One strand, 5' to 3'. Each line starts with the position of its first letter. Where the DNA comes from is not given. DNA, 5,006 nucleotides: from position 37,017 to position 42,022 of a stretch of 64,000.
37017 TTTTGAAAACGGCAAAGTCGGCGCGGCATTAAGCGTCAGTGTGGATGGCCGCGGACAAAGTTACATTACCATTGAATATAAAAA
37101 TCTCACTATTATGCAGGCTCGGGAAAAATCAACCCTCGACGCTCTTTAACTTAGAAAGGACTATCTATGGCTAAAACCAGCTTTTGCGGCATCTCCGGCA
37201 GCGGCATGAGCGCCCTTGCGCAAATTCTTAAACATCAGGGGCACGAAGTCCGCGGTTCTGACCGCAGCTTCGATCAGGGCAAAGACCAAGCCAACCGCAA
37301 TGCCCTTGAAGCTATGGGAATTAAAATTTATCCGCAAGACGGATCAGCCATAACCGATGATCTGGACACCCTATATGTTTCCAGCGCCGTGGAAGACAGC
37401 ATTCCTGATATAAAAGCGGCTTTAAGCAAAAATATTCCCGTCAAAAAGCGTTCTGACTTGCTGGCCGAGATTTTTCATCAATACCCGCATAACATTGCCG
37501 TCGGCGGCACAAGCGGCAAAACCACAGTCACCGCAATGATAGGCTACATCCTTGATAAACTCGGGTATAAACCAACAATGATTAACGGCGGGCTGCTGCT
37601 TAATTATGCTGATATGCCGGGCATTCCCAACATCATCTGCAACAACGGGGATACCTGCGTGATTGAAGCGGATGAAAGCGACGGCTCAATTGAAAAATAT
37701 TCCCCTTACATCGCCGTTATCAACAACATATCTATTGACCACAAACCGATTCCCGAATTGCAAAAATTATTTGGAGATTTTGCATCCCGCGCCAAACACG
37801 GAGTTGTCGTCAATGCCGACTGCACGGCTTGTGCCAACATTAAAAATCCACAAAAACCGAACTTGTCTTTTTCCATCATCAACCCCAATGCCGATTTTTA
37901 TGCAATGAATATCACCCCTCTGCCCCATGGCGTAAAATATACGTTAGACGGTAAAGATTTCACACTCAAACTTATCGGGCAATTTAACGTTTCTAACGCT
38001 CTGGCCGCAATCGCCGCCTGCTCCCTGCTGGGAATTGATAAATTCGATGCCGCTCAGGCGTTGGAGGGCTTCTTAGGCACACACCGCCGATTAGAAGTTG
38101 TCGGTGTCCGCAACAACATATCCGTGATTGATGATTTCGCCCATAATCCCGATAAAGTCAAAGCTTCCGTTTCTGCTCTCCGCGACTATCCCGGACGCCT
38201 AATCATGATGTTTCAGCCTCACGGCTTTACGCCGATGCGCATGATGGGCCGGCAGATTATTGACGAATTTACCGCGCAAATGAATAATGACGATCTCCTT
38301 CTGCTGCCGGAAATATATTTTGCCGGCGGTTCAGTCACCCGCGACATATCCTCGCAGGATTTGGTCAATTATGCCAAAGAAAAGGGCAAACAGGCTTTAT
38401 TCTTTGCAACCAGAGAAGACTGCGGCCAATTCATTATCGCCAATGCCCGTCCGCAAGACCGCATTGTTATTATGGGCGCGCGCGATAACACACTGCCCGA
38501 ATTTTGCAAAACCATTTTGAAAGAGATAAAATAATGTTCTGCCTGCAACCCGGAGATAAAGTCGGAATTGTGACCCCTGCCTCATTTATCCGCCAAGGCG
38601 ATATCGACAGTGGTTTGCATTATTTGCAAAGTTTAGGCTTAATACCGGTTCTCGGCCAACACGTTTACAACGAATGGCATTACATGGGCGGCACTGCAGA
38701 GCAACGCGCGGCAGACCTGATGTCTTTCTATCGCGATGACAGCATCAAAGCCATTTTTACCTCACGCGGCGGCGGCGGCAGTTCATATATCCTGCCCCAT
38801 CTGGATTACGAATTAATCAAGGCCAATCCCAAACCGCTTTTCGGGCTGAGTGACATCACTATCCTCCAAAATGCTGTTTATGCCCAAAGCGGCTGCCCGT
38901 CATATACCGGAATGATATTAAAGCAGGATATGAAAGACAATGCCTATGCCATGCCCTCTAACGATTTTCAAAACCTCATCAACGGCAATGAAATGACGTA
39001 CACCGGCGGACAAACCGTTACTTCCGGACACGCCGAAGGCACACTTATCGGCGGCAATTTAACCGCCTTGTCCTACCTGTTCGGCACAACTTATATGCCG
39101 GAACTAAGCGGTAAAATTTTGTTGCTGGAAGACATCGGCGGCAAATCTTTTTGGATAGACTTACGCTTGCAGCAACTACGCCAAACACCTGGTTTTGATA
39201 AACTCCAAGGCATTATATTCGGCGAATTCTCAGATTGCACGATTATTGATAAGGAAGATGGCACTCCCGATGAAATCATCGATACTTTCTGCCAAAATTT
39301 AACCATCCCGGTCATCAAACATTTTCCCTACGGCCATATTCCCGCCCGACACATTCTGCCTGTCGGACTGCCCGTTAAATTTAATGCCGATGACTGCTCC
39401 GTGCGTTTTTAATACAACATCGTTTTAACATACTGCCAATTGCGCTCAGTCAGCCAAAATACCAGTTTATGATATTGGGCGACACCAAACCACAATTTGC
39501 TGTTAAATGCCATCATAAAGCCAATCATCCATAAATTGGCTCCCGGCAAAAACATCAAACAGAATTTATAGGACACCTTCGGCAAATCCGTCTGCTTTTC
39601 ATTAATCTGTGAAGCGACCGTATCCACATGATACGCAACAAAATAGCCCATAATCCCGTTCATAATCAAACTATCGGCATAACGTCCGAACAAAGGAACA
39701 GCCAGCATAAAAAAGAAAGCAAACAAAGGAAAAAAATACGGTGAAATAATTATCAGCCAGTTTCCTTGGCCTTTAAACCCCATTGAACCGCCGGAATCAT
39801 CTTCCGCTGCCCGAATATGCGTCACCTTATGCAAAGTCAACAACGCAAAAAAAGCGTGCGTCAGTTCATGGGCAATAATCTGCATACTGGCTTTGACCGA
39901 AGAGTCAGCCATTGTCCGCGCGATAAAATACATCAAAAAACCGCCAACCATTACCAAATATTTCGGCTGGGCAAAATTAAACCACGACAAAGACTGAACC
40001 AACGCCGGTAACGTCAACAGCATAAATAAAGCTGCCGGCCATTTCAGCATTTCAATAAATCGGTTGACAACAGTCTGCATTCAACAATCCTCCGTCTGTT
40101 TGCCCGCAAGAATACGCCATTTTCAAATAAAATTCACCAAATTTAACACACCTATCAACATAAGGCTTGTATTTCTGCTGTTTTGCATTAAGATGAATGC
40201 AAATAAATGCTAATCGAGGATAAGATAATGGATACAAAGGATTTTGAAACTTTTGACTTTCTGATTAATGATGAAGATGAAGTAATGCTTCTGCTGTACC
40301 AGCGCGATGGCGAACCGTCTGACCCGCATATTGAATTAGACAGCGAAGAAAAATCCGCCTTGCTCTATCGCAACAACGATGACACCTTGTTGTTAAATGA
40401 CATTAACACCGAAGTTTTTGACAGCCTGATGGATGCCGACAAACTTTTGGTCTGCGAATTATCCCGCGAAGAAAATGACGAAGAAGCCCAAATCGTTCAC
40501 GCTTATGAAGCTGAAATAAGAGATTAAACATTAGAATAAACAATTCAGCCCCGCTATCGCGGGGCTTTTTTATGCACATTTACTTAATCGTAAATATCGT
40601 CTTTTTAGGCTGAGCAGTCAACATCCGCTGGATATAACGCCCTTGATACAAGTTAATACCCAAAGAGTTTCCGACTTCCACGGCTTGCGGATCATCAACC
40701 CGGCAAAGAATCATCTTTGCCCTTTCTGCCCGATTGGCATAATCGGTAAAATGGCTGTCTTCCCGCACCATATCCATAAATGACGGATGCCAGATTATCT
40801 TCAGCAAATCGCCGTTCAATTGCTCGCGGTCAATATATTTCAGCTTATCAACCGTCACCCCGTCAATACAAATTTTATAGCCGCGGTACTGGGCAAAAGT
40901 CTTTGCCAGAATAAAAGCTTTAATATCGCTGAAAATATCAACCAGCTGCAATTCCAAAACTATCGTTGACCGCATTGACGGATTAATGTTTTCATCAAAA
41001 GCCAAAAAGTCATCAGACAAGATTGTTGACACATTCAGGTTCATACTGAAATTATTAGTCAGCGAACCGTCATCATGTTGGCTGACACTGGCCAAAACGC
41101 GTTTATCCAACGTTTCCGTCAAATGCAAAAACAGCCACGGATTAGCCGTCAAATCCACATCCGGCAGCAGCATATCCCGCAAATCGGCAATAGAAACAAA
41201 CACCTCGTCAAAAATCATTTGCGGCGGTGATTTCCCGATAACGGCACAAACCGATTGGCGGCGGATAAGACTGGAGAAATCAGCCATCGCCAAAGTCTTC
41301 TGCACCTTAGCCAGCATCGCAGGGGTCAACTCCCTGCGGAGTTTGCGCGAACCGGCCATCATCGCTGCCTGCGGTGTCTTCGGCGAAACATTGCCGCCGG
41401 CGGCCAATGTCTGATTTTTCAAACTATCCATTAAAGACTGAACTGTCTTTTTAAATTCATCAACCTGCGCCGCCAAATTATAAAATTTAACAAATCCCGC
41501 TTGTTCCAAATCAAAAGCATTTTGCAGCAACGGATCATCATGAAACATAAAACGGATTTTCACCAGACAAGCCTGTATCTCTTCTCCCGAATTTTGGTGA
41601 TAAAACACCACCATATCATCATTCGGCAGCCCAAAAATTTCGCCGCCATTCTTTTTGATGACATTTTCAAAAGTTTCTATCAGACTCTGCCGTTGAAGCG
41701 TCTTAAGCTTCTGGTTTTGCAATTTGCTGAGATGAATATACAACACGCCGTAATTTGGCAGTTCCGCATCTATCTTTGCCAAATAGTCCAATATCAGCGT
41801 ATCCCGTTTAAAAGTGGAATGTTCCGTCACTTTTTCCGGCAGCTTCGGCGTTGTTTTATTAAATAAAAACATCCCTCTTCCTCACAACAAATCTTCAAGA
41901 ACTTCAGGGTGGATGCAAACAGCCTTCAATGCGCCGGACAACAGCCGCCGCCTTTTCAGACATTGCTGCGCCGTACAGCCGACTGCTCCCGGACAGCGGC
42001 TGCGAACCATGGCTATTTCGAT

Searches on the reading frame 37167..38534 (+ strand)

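Call 111: search_protein_families(library=pfam, proteins=[window:37167-38534:+], max_evalue=0.00001)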
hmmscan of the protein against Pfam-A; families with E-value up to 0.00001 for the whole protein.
window:37167-38534:+ (455 aa): 3 families
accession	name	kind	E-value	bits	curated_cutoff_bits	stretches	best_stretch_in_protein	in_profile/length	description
PF08245.18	Mur_ligase_M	-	8.1e-20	72.1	24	1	112-285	1-200/200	Mur ligase middle domain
PF01225.30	Mur_ligase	-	5.1e-18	65.7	21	1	5-106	3-94/95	Mur ligase family, catalytic domain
PF02875.26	Mur_ligase_C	-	7.7e-18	66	28.4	1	307-439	1-127/127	Mur ligase, glutamate ligase domain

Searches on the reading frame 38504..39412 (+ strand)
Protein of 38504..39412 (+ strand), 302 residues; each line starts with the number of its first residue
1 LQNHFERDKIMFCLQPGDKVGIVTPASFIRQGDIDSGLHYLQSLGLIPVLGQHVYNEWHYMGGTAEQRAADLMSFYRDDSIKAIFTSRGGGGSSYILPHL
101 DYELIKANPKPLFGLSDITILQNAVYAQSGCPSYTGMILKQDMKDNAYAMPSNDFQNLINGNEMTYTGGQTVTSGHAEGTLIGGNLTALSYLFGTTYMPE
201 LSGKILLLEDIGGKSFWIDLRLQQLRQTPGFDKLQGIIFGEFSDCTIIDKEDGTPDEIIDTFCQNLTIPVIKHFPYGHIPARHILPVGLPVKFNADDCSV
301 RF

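Call 111: search_protein_families(library=pfam, proteins=[window:38504-39412:+], max_evalue=0.00001)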
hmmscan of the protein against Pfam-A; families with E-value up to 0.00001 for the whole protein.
window:38504-39412:+ (302 aa): 2 families
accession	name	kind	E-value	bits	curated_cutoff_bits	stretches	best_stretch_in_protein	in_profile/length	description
PF02016.21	Peptidase_S66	-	1.6e-33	115.8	25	1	20-136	1-121/121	LD-carboxypeptidase N-terminal domain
PF17676.7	Peptidase_S66C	-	1.7e-28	100.1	23.7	1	178-292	1-119/120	LD-carboxypeptidase C-terminal domain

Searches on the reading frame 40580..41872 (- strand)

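Call 111: search_protein_families(library=pfam, proteins=[window:40580-41872:-], max_evalue=0.00001)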
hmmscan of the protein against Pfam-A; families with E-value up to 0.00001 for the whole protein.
window:40580-41872:- (430 aa): 0 families

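Call 115: search_protein_families(library=pfam, proteins=[window:40580-41872:-], max_evalue=0.05)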
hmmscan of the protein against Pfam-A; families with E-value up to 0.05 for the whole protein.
window:40580-41872:- (430 aa): 2 families
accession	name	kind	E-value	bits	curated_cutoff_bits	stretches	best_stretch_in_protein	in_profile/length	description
PF00563.25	EAL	-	5.5e-05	23.1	31.3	1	251-416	59-235/236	EAL domain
PF05321.16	HHA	-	0.03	15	25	0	59-92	3-33/57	Haemolysin expression modulating protein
